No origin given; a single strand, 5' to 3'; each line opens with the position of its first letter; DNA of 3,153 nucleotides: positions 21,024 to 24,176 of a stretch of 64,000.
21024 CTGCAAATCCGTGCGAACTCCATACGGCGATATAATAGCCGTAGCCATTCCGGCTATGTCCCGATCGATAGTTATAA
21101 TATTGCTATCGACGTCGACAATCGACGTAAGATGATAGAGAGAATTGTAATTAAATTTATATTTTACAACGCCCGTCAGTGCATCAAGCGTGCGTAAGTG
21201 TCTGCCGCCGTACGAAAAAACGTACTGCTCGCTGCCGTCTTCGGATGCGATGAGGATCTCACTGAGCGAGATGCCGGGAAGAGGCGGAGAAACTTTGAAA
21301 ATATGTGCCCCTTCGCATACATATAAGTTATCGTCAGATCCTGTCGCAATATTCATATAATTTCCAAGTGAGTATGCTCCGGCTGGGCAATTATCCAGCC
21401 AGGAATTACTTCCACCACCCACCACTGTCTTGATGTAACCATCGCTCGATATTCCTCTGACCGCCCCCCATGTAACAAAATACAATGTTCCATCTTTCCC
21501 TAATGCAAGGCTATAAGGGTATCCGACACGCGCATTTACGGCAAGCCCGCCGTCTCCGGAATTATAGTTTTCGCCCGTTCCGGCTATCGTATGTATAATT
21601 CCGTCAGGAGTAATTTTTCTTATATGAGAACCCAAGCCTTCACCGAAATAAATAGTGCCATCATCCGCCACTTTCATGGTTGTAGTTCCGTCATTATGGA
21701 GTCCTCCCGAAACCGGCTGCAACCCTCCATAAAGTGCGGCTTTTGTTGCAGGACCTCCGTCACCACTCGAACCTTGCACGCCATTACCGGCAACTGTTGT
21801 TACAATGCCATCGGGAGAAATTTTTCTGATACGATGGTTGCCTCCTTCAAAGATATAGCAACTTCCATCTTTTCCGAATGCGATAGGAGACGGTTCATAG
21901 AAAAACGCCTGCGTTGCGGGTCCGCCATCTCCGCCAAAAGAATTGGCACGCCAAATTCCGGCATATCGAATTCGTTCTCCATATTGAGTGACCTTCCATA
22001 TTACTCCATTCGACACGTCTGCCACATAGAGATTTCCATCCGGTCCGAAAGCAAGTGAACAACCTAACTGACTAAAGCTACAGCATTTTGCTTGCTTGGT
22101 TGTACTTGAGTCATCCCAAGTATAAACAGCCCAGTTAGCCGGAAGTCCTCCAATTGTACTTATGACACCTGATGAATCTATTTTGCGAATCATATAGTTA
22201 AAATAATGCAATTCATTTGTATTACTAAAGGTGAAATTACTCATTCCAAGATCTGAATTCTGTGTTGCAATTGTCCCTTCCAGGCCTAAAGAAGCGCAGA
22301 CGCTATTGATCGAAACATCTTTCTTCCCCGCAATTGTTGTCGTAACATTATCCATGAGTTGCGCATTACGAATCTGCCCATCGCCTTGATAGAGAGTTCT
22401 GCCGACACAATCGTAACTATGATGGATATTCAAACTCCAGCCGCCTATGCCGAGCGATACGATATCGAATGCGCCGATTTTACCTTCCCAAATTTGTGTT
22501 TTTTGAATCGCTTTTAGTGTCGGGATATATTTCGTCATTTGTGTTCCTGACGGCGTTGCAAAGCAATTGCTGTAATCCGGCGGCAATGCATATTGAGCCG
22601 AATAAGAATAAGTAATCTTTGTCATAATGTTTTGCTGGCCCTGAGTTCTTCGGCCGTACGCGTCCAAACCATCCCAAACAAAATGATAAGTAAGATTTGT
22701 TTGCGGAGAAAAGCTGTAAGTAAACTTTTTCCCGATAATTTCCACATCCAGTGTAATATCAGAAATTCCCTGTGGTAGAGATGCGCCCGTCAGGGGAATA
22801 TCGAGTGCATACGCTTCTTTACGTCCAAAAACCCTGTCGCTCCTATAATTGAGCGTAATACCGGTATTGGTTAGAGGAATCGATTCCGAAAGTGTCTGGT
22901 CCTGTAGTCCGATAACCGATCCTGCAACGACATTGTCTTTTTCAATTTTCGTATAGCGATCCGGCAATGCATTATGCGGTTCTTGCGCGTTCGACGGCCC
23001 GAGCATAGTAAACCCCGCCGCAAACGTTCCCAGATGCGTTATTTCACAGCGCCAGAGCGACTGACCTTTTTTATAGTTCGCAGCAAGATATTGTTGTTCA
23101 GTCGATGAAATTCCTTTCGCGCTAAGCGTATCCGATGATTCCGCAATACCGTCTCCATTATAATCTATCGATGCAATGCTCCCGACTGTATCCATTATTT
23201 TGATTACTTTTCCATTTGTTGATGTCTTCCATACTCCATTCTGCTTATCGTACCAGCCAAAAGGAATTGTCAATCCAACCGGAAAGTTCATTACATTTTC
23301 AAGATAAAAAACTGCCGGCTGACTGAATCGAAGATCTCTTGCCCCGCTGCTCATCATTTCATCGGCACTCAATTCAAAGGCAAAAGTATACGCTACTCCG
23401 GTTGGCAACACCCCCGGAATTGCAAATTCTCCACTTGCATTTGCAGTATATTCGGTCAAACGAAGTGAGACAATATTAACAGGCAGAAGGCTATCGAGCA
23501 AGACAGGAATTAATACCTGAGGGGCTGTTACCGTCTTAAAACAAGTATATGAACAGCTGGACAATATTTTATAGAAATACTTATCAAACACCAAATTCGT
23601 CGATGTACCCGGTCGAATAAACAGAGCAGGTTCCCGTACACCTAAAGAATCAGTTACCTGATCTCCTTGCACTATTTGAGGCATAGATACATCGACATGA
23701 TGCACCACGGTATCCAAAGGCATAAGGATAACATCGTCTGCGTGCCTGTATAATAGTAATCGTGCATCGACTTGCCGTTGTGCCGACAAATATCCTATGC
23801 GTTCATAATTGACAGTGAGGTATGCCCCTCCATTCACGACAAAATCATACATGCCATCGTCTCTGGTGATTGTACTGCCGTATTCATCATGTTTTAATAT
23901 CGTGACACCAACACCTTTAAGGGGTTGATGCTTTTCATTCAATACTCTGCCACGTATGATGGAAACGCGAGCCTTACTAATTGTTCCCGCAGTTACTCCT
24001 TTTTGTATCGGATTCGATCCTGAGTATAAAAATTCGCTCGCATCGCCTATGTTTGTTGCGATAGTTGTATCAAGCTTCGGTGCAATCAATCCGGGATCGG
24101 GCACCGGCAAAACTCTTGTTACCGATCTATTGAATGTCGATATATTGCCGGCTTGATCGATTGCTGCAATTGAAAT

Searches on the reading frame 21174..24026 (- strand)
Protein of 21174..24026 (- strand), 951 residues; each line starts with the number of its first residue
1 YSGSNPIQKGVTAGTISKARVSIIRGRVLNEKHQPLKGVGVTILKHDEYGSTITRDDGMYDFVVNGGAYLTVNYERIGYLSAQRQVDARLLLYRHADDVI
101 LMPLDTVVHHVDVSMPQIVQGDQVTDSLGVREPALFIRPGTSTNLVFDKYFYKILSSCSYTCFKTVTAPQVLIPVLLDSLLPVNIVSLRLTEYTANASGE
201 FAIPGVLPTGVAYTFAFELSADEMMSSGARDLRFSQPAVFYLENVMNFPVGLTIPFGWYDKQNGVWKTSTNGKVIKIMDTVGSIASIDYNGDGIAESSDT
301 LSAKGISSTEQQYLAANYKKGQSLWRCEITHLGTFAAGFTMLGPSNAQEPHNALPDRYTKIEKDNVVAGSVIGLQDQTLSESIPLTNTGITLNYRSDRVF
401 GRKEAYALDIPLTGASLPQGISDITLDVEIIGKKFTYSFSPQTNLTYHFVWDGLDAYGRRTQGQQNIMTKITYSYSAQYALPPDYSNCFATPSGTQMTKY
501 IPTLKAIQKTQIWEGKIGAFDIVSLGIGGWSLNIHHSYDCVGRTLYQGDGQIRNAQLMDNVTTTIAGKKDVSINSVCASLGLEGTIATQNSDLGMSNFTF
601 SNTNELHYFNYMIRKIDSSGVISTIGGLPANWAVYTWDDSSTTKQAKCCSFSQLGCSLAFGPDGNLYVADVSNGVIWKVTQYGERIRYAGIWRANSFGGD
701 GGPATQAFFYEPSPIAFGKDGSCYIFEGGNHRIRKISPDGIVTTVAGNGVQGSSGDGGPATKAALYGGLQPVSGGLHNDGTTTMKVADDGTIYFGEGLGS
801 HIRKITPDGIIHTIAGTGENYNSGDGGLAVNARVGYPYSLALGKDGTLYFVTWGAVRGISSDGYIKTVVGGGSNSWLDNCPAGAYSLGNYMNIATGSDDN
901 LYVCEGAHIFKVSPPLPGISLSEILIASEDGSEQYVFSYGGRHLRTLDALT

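Call 82: search_solved_structures(query=window:21174-24026:-, max_evalue=0.001)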
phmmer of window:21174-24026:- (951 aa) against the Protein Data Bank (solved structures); distinct sequences matched with E-value up to 0.001: 24.
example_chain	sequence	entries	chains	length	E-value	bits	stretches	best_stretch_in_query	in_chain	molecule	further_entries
9ifo_A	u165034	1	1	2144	5.8e-205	686.3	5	183-568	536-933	Teneurin-Like Protein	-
9pt5_A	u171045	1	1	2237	8.8e-205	685.7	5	183-568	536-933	Teneurin-like protein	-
6fb3_A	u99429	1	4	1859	2.1e-42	148.3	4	20-92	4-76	Teneurin-2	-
6ska_A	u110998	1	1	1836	2.4e-42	148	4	21-103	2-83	Teneurin-2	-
9g41_A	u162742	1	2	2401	6.9e-42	146.5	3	18-91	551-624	Teneurin transmembrane protein 2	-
9g2f_A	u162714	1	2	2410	7.1e-42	146.5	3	18-91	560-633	Teneurin transmembrane protein 2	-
6vhh_A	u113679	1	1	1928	8.5e-42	146.2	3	17-91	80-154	Teneurin-2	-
8r50_B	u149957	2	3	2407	9.7e-42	146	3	16-86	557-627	Teneurin-3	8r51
9igs_A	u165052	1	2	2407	9.7e-42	146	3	16-86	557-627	Isoform A1B1 of Teneurin-3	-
6cmx_A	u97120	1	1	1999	1.1e-41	145.9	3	17-91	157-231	Teneurin-2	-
6fay_A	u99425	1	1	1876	1.2e-40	142.4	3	16-86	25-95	Odz3 protein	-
9g2h_A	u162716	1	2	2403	1.5e-40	142.2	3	18-91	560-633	Teneurin transmembrane protein 2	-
9g42_A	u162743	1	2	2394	2.1e-40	141.6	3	18-91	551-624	Teneurin transmembrane protein 2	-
8r54_A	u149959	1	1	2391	3.6e-40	140.8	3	16-86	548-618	Teneurin-3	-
7bam_A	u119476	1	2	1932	2.4e-29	105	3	371-477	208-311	Teneurin-4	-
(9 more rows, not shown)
